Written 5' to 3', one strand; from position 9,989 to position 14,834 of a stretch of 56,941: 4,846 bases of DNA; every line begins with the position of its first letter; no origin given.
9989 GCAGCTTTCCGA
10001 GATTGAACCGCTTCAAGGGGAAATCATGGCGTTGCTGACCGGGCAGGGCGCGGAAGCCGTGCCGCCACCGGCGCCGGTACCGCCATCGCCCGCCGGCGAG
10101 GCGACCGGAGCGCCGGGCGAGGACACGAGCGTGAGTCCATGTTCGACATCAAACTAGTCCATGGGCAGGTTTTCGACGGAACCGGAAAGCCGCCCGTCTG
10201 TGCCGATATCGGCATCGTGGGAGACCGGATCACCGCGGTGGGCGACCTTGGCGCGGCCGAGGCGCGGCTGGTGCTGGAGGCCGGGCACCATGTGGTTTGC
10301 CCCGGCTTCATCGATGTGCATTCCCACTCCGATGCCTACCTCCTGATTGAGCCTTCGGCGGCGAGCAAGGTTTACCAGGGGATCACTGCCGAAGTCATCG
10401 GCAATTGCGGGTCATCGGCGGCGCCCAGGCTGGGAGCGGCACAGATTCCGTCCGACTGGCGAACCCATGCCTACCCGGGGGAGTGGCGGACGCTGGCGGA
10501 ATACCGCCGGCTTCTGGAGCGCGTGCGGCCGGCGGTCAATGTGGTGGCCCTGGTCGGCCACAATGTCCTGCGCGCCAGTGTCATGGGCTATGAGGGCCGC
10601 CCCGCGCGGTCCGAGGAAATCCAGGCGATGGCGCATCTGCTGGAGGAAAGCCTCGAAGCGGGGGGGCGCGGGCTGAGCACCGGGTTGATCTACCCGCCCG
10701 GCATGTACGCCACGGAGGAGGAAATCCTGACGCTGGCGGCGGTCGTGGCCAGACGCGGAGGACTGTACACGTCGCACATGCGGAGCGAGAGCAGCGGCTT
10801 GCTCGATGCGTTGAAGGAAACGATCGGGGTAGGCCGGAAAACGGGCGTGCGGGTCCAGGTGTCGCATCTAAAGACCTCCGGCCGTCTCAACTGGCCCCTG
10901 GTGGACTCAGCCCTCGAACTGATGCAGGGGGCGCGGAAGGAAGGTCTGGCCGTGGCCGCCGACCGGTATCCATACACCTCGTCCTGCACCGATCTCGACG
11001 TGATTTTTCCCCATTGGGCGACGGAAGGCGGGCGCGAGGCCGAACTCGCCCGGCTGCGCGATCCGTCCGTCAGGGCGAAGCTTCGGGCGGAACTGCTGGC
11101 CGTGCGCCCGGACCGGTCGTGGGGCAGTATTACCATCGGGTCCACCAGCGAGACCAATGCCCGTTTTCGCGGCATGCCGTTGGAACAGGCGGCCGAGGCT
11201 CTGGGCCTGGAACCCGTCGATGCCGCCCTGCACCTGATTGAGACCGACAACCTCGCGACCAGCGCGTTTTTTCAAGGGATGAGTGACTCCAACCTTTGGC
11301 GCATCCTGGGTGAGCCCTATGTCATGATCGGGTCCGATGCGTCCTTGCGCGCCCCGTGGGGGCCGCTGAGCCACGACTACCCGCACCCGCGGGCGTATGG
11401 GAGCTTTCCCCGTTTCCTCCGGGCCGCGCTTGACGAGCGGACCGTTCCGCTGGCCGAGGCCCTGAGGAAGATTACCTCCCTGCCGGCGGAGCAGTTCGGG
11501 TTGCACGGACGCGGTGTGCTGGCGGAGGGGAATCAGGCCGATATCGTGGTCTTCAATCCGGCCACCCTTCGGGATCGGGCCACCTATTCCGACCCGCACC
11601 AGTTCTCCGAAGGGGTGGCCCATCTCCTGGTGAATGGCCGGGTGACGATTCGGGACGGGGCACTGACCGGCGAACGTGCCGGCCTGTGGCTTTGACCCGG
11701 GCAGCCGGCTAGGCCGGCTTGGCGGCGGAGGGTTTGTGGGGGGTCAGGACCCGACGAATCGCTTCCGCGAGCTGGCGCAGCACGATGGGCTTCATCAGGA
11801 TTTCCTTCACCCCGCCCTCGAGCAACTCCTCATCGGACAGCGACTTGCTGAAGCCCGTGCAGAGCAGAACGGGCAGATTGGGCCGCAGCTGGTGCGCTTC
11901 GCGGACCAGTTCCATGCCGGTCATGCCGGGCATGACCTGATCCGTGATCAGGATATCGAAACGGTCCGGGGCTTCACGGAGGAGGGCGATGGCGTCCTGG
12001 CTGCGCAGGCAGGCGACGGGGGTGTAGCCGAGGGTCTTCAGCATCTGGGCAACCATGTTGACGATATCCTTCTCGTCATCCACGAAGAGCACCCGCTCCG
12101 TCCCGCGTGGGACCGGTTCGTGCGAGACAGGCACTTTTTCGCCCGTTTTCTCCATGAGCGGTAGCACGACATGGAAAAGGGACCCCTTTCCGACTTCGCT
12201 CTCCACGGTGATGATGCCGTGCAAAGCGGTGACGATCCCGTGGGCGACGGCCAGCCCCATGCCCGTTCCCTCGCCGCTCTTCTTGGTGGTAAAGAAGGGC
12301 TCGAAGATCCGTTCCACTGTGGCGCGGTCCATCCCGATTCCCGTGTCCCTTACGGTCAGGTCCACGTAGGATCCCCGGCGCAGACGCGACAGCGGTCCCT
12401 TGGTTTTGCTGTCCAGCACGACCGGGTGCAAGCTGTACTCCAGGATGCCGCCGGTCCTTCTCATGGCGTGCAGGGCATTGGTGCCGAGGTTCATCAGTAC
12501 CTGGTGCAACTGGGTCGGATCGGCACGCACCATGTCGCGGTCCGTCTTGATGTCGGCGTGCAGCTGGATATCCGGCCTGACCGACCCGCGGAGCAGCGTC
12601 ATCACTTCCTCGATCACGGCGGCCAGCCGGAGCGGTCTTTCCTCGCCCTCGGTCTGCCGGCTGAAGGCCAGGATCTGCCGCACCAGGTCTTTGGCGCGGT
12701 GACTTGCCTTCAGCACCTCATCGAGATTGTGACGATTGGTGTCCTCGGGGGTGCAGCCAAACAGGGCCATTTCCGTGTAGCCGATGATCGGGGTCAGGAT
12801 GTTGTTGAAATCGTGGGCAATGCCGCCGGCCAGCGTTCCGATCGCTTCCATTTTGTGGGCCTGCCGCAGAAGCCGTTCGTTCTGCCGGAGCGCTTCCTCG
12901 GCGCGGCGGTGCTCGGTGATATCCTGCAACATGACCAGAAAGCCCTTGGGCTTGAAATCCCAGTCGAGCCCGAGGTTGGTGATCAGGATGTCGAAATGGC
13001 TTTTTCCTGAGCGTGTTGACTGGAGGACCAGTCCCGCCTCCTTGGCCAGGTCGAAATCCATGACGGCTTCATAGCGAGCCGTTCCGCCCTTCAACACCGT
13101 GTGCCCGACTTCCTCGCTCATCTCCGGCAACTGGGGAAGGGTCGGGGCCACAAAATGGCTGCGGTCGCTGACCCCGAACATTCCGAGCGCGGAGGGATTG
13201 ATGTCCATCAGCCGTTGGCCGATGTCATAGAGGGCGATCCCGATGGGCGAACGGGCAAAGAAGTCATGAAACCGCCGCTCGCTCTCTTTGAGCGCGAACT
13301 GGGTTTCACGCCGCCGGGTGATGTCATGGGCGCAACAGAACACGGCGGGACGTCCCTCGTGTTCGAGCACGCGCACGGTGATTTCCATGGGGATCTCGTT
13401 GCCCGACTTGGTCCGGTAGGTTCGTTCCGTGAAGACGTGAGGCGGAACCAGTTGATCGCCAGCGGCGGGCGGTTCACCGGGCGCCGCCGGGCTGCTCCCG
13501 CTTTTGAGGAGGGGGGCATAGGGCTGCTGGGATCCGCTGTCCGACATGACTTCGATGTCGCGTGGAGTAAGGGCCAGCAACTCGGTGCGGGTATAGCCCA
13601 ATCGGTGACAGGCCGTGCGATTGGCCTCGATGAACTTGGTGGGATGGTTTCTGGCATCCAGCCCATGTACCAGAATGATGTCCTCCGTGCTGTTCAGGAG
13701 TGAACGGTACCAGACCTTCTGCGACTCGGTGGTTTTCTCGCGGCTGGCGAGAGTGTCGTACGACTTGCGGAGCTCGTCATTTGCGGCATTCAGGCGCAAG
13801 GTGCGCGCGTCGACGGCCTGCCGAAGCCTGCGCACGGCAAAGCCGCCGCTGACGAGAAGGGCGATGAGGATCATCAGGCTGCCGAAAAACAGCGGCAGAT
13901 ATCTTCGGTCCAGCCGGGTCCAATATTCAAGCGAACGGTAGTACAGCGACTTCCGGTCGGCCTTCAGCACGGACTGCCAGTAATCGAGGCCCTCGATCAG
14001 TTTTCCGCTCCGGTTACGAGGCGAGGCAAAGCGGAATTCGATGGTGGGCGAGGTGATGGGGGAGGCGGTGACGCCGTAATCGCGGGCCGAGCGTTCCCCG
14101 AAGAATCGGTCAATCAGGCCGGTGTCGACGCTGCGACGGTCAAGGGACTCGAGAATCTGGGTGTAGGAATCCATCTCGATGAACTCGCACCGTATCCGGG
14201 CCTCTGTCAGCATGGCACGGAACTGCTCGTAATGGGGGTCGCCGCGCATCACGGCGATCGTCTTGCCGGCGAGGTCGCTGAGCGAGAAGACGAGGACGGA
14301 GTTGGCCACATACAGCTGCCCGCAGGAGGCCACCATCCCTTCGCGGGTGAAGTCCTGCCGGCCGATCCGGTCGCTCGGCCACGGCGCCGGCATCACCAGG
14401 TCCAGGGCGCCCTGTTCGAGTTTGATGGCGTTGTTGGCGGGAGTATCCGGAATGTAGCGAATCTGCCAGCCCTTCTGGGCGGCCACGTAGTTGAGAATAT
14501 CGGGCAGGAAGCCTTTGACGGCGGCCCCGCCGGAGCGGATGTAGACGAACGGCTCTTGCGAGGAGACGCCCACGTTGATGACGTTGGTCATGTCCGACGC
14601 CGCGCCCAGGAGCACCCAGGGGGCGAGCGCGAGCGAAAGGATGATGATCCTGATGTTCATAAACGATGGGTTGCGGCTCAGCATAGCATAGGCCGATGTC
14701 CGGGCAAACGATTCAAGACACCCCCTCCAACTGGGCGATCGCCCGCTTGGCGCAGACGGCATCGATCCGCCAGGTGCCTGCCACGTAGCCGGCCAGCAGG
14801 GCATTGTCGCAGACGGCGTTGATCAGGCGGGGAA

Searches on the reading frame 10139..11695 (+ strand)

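Call 35: search_protein_families(library=pfam, proteins=[window:10139-11695:+], max_evalue=0.001)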
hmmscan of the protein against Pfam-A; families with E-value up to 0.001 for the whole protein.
window:10139-11695:+ (518 aa): 2 families
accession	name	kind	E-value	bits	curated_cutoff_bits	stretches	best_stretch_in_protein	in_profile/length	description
PF07969.17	Amidohydro_3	-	6.2e-27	95.6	29.7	1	51-503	8-471/472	Amidohydrolase family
PF01979.26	Amidohydro_1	-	2.8e-15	56.9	25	2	395-501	245-343/345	Amidohydrolase family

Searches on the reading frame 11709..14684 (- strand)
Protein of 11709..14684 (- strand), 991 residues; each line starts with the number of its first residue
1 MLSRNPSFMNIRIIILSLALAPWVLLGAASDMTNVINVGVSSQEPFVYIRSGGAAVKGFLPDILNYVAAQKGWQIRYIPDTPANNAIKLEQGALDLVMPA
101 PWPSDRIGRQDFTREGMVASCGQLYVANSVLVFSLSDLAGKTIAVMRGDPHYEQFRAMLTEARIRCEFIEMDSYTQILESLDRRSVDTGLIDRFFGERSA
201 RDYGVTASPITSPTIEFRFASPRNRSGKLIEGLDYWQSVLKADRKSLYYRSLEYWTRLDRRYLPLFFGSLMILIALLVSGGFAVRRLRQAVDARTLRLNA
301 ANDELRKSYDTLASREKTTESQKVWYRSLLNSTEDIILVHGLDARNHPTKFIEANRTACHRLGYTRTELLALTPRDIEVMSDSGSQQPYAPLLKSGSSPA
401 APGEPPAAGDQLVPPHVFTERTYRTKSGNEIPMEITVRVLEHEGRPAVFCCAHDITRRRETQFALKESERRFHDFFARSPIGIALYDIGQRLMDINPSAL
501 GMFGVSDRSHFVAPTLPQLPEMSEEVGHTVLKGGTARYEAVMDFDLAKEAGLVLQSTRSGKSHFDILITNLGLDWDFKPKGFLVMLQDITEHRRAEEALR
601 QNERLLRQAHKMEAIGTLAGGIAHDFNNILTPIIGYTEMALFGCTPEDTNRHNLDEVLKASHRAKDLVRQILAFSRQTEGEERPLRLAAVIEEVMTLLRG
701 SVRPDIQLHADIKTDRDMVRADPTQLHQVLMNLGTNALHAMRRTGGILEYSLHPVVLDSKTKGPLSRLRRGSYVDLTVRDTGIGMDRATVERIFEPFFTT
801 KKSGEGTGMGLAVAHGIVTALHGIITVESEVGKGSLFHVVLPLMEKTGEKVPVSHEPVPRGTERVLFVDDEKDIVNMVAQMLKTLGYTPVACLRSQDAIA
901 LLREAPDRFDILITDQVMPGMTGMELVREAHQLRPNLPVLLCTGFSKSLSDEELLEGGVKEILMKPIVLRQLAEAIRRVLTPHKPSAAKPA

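Call 3: search_protein_families(library=pfam, proteins=[window:11709-14684:-], max_evalue=0.01)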
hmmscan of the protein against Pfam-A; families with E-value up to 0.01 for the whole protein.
window:11709-14684:- (991 aa): 7 families
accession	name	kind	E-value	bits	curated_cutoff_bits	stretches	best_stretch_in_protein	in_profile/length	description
PF02518.31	HATPase_c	-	2.5e-21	76.6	26.4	1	722-843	2-109/111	Histidine kinase-, DNA gyrase B-, and HSP90-like ATPase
PF00072.30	Response_reg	-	3.3e-19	69.5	30.2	1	865-977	1-111/111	Response regulator receiver domain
PF13426.13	PAS_9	-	4.4e-12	46.6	27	1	350-456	12-102/103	PAS domain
PF13188.13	PAS_8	-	1.2e-11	44.5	21.8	2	470-515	1-46/65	PAS domain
PF00512.31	HisKA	-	5.8e-10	39.5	26.9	1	616-680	3-66/66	His Kinase A (phospho-acceptor) domain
PF00497.25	SBP_bac_3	-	4.5e-07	30.1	26.4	1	36-114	1-80/132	Bacterial extracellular solute-binding proteins, family 3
PF08448.16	PAS_4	-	2.1e-05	25.2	23.1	0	351-460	17-110/110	PAS fold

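Call 4: search_protein_families(library=ncbifam, proteins=[window:11709-14684:-], max_evalue=0.01)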
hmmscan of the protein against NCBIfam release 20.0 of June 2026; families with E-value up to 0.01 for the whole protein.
window:11709-14684:- (991 aa): 142 families (the best 25 are shown)
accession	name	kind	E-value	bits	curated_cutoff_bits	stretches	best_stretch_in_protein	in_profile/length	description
NF010411.0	PRK13837.1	equivalog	2.4e-98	330.2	647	1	586-987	421-819/828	two-component system VirA-like sensor kinase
NF046020.1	HisKinCckABruc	equivalog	2.6e-82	277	1000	1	427-980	301-867/868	cell cycle histidine kinase CckA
NF010076.0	PRK13557.1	subfamily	6e-81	272.5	631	1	588-981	143-534/540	histidine kinase famiy protein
NF046026.1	HisKinCckACaul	equivalog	5.8e-80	269.2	1000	1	581-980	275-676/678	cell cycle histidine kinase CckA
NF008468.0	PRK11360.1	equivalog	1.7e-52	178.6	646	1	568-848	356-613/616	two-component system sensor histidine kinase AtoS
NF052574.1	HisKinEspCMyxo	equivalog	3.2e-47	161.2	1200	1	603-980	406-783/785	serine histidine kinase EspC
NF052573.1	HisKinEspAMyxo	equivalog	4.7e-46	157.2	1400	1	443-977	230-747/755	serine histidine kinase EspA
NF007688.0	PRK10364.1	equivalog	1.3e-40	139.6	479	1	592-845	217-453/460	two-component system sensor histidine kinase ZraS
TIGR02956.1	TMAO_torS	equivalog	2.7e-40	138.3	676.5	1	644-986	492-826/967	TMAO reductase system sensor histidine kinase/response regulator TorS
NF008302.0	PRK11091.1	equivalog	4.4e-37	127.7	838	1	576-984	253-647/779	aerobic respiration two-component sensor histidine kinase ArcB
NF047466.1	hybrid_RR_LvrB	exception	6.1e-34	117.8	500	1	586-843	123-376/377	hybrid histidine kinase/response regulator LvrB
NF046044.1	PnpS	equivalog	4.7e-33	114.7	400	1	560-842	133-390/390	two-component system histidine kinase PnpS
NF041947.1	LuxQ_Vibrio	equivalog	4.2e-32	110.9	1200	1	621-977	478-836/843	quorum-sensing autoinducer 2 sensor kinase/phosphatase LuxQ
NF041777.1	sens_FixL_Rhizob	equivalog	9.4e-31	107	850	1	582-845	229-483/485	sensor protein FixL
NF008099.0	PRK10841.1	equivalog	1.3e-29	102.6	920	2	585-848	442-695/949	two-component system sensor histidine kinase RcsC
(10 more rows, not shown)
